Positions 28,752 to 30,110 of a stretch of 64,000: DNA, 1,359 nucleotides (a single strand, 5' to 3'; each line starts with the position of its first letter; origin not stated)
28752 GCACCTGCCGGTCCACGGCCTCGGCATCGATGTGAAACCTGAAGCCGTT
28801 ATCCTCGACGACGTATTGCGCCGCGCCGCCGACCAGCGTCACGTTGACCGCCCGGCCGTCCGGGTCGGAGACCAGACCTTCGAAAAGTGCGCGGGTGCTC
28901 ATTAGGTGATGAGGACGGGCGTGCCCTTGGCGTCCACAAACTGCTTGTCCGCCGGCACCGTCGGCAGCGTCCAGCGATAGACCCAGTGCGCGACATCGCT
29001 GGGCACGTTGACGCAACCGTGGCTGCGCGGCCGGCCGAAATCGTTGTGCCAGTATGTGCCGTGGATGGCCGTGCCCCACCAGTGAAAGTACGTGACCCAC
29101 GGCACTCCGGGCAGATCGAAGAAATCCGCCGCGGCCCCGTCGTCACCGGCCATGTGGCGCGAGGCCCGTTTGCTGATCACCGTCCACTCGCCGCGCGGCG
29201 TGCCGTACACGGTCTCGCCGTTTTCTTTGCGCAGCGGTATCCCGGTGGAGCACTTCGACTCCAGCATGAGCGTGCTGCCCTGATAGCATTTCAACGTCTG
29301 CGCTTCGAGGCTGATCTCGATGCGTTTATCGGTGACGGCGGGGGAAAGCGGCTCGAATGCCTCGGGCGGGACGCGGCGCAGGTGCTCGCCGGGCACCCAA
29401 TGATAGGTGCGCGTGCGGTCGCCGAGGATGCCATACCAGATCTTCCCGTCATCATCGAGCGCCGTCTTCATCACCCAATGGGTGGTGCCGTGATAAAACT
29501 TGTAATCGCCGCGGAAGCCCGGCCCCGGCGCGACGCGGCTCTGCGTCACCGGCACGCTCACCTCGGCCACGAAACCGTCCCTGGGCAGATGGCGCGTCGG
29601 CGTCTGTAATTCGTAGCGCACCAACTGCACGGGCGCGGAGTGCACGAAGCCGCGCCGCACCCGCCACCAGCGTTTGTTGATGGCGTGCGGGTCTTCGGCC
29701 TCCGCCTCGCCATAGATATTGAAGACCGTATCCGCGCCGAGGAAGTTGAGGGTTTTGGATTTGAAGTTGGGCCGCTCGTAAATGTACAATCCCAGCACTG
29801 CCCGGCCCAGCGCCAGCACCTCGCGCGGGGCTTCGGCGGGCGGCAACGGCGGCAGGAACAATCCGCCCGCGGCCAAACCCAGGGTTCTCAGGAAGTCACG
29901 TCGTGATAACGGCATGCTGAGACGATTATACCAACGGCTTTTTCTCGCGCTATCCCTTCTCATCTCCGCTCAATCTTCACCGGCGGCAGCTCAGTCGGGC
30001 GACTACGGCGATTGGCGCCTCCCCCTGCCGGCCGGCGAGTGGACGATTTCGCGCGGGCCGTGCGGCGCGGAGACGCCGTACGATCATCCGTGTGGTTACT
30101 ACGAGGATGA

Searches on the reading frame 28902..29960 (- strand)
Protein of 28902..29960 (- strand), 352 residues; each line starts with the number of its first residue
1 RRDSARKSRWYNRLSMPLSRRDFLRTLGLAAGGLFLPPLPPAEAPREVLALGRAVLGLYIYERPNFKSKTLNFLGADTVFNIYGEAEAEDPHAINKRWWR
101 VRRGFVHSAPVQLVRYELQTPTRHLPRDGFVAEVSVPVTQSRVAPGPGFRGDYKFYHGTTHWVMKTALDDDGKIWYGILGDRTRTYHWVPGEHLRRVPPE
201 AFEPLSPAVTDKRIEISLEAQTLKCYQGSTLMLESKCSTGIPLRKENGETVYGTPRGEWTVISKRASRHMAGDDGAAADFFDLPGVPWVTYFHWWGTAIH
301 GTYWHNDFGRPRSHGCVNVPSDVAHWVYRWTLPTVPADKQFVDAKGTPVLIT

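Call 82: search_protein_families(library=pfam, proteins=[window:28902-29960:-], max_evalue=0.001)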
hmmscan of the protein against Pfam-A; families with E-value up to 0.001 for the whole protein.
window:28902-29960:- (352 aa): 1 family
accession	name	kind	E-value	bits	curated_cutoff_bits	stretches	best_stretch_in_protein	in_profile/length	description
PF03734.19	YkuD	-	1.1e-17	65.4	23.4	1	212-351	2-146/146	L,D-transpeptidase catalytic domain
